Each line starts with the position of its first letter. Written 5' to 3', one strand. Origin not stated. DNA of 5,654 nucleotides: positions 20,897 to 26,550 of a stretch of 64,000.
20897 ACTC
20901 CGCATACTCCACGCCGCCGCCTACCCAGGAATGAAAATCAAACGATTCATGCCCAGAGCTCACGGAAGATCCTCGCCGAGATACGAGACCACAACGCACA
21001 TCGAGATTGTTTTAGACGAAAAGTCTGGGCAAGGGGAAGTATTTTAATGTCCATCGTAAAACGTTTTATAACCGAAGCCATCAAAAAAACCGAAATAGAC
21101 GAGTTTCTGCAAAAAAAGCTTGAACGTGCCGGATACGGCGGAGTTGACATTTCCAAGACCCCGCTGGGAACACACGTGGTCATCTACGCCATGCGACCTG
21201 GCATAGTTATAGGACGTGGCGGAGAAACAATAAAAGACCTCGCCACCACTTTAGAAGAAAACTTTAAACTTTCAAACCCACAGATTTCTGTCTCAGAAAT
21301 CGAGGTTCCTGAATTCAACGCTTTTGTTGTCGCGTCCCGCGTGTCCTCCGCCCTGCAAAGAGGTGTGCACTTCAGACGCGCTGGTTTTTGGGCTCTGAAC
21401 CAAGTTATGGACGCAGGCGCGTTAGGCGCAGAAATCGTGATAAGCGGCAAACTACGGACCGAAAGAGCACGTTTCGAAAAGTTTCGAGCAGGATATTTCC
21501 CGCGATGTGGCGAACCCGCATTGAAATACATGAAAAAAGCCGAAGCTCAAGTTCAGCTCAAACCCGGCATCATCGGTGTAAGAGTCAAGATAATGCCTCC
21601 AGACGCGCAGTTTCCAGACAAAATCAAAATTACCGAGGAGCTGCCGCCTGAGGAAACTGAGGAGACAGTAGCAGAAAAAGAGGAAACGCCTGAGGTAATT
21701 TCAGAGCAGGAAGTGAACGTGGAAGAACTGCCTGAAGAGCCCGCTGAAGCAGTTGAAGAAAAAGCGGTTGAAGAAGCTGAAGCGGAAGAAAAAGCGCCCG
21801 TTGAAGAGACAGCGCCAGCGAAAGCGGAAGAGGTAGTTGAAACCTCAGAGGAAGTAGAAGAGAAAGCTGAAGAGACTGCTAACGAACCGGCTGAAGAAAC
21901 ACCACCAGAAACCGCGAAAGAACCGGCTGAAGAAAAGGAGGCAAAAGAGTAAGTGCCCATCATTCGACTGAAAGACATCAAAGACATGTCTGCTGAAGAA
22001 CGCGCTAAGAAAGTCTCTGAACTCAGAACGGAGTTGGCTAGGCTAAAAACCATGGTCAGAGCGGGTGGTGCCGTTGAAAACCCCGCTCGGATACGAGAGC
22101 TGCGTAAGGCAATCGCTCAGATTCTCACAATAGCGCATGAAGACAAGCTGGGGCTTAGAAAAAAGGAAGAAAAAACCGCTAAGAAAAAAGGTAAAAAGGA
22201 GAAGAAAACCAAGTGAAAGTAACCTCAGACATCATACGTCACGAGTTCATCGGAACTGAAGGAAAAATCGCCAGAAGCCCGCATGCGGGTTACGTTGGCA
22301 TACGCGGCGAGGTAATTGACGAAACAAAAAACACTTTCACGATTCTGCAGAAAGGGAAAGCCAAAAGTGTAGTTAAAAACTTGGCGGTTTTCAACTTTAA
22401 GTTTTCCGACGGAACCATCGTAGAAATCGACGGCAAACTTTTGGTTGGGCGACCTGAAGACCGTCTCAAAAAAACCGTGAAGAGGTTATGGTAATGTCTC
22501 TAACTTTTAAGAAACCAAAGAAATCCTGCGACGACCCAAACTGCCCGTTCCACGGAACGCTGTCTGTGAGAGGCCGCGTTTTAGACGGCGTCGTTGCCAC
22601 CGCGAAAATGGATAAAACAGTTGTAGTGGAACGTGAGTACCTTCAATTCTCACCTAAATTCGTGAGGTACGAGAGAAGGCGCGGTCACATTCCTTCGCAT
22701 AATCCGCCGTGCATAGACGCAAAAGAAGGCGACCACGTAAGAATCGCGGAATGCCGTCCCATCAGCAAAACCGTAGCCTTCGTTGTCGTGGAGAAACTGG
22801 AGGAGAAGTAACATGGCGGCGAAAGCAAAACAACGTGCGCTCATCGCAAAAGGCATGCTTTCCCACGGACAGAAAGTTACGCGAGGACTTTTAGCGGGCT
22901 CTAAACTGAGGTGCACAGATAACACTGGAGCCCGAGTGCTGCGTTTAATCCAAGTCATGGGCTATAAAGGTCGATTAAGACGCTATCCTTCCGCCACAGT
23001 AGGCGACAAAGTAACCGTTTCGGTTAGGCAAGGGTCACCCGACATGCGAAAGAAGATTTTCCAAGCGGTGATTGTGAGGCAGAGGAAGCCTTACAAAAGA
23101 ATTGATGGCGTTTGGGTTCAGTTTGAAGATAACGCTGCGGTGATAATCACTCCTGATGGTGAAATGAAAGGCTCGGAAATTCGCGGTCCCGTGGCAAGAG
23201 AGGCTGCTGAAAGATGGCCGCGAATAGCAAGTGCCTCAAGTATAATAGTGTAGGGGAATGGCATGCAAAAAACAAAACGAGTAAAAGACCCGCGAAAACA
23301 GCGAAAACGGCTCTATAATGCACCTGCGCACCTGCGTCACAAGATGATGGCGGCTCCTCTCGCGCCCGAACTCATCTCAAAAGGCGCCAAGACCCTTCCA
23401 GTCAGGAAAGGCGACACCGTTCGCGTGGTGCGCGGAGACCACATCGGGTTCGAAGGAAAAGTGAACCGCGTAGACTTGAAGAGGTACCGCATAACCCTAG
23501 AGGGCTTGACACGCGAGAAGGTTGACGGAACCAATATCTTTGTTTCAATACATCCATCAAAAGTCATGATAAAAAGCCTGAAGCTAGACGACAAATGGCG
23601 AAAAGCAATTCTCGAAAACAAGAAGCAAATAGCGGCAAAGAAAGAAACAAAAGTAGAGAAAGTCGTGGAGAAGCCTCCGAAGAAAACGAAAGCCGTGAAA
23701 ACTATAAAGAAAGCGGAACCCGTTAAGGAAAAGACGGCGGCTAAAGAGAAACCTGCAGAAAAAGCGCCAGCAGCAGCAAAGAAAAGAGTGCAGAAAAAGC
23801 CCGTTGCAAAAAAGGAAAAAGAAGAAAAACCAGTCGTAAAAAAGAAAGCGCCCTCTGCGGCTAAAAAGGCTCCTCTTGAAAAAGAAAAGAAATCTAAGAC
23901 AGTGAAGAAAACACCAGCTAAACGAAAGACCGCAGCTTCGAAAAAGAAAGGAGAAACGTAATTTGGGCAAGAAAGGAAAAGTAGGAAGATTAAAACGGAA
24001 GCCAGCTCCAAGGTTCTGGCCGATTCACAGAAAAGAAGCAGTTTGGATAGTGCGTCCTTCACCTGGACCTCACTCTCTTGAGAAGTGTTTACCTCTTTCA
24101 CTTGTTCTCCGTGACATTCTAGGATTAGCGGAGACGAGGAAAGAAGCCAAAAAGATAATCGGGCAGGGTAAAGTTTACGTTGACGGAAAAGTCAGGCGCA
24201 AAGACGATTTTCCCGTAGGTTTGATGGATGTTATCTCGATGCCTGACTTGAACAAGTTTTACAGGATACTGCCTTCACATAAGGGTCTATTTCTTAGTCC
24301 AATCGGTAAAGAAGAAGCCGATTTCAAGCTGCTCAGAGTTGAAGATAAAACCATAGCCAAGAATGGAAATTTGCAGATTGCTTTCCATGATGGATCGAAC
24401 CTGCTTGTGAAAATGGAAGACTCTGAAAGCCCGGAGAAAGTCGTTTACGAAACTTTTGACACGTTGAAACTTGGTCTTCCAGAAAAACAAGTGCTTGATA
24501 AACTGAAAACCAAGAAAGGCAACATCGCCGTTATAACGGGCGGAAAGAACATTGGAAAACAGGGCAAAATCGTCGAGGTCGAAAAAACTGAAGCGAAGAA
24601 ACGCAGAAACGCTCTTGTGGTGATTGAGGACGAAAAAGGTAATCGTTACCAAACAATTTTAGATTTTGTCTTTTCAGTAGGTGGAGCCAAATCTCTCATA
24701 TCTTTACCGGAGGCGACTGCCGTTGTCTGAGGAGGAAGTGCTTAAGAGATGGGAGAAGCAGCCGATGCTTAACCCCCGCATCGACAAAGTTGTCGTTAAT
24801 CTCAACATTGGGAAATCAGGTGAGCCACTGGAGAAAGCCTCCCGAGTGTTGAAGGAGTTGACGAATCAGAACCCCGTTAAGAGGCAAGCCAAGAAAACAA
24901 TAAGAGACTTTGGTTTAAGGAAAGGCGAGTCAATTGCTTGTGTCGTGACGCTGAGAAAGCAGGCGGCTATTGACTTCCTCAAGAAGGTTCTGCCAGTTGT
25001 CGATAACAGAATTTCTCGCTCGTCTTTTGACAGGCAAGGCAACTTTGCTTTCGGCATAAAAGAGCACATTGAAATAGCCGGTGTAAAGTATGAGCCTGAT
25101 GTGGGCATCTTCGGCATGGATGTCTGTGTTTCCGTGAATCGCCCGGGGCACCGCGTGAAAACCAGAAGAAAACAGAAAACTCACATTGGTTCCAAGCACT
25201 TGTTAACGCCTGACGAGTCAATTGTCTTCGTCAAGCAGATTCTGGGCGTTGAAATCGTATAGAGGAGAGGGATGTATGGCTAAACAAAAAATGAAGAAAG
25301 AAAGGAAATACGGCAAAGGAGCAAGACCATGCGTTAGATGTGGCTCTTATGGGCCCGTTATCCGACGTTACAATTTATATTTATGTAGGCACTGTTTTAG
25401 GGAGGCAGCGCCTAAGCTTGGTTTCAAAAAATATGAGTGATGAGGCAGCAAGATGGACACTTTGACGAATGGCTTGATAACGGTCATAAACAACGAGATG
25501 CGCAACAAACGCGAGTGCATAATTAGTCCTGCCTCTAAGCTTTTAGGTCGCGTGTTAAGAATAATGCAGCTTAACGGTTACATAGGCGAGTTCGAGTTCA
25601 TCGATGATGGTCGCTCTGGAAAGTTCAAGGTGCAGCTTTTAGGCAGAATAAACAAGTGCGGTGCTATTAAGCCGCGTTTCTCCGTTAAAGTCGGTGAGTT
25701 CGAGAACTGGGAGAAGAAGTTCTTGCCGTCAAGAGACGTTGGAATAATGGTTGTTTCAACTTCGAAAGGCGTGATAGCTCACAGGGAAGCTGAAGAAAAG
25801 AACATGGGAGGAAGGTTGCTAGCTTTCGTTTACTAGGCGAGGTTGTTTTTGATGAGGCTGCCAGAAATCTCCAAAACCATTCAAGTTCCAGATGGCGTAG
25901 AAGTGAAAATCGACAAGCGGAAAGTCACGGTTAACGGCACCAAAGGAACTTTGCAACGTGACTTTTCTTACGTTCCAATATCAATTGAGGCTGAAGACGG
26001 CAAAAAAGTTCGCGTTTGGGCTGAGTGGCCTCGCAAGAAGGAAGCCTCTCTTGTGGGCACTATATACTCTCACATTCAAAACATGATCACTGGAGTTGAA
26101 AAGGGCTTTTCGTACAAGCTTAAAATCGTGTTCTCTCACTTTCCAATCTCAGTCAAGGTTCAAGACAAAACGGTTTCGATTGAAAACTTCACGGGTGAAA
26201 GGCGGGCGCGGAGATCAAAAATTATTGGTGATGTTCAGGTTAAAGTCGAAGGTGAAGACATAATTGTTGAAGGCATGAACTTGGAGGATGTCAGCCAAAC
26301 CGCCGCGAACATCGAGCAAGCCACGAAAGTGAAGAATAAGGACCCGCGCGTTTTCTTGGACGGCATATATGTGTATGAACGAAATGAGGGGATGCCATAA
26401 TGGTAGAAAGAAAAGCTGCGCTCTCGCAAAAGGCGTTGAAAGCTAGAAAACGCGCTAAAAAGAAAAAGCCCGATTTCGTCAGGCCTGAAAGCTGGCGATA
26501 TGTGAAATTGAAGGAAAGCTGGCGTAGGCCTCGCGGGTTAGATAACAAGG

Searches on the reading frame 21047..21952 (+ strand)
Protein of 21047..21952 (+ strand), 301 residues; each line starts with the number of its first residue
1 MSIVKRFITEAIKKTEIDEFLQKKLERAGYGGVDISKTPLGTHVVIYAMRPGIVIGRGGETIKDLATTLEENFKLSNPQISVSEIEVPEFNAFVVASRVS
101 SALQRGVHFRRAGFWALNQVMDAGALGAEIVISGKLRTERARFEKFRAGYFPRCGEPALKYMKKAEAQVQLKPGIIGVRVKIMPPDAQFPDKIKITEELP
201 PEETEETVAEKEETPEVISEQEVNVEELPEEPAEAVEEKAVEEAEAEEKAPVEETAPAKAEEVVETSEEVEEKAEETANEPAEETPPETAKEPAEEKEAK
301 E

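Call 65: search_protein_families(library=pfam, proteins=[window:21047-21952:+], max_evalue=0.00001)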
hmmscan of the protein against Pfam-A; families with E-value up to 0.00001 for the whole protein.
window:21047-21952:+ (301 aa): 2 families
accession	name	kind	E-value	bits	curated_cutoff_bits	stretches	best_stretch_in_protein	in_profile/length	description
PF00189.25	Ribosomal_S3_C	-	1.8e-24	86.5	34.1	1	100-182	2-83/83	Ribosomal protein S3, C-terminal domain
PF07650.23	KH_2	-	1.3e-17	63.8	22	1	16-87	1-73/78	KH domain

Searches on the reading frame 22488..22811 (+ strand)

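Call 65: search_protein_families(library=pfam, proteins=[window:22488-22811:+], max_evalue=0.00001)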
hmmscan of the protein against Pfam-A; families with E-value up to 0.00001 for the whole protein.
window:22488-22811:+ (107 aa): 1 family
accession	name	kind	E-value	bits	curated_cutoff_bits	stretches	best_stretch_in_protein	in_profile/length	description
PF00366.26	Ribosomal_S17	-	7e-26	90.6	25.9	1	34-102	1-68/68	Ribosomal protein S17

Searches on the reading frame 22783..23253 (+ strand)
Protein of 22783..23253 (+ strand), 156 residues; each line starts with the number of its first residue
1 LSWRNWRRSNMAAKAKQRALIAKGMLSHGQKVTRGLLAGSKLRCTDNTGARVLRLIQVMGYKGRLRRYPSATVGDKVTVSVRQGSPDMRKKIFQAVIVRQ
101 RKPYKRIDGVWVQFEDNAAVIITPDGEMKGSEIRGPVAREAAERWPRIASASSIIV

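Call 65: search_protein_families(library=pfam, proteins=[window:22783-23253:+], max_evalue=0.00001)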
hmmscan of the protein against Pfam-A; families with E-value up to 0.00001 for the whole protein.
window:22783-23253:+ (156 aa): 1 family
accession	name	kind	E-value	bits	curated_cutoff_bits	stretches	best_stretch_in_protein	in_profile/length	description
PF00238.24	Ribosomal_L14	-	5.4e-40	136.6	23.6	1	39-155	5-121/122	Ribosomal protein L14p/L23e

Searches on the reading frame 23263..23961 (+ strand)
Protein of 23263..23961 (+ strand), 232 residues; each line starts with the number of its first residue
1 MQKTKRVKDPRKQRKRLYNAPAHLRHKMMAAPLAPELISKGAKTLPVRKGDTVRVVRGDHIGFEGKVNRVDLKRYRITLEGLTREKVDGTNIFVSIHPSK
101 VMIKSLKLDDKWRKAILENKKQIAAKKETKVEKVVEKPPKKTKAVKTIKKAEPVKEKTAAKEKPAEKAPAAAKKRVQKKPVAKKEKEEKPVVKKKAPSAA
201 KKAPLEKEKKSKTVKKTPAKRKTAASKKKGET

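Call 65: search_protein_families(library=pfam, proteins=[window:23263-23961:+], max_evalue=0.00001)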
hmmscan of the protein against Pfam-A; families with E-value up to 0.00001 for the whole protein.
window:23263-23961:+ (232 aa): 2 families
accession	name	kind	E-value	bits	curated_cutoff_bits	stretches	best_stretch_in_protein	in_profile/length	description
PF16906.11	Ribosomal_L26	-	1.5e-27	96.3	28.8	1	8-120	2-82/82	Ribosomal proteins L26 eukaryotic, L24P archaeal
PF00467.35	KOW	-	7.7e-08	32.3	22.3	1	49-80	1-32/32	KOW motif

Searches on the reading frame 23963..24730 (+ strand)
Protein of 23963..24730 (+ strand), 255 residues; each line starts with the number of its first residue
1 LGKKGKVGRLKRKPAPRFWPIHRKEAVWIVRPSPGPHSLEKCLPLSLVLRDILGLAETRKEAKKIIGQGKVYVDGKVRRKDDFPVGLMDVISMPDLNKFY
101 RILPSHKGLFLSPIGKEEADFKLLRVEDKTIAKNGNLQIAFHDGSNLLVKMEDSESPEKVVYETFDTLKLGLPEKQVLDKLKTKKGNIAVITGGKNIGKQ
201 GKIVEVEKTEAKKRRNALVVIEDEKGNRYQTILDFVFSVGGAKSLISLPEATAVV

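Call 65: search_protein_families(library=pfam, proteins=[window:23963-24730:+], max_evalue=0.00001)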
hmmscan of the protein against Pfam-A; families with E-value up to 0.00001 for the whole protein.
window:23963-24730:+ (255 aa): 3 families
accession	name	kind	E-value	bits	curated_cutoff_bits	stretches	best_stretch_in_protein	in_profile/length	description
PF00900.26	Ribosomal_S4e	-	1.9e-18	66.4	25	1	97-177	2-75/75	Ribosomal family S4e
PF08071.17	RS4NT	-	3.7e-13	49.7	27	1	9-40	6-37/37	RS4NT (NUC023) domain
PF01479.30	S4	-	3.3e-10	40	22.8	1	53-91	10-48/48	S4 domain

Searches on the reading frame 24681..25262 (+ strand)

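Call 65: search_protein_families(library=pfam, proteins=[window:24681-25262:+], max_evalue=0.00001)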
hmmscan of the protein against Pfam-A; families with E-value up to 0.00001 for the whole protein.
window:24681-25262:+ (193 aa): 2 families
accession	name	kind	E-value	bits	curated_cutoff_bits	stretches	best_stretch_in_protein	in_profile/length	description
PF00673.26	Ribosomal_L5_C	-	2.3e-21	76.1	27.8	1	85-163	2-81/94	ribosomal L5P family C-terminus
PF00281.24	Ribosomal_L5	-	4.6e-18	65.7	34.9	1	28-80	2-57/57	Ribosomal protein L5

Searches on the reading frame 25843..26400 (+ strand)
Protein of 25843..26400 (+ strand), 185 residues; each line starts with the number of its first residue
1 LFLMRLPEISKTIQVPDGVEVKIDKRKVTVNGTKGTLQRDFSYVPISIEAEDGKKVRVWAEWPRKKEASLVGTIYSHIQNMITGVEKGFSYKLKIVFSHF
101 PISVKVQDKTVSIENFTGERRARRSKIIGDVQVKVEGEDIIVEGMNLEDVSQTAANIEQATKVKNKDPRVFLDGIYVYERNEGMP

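Call 65: search_protein_families(library=pfam, proteins=[window:25843-26400:+], max_evalue=0.00001)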
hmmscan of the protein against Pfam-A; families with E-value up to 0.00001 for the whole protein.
window:25843-26400:+ (185 aa): 1 family
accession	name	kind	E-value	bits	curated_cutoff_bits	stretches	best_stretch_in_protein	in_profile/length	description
PF00347.28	Ribosomal_L6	-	8.2e-27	94.2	27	2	100-174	1-80/80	Ribosomal protein L6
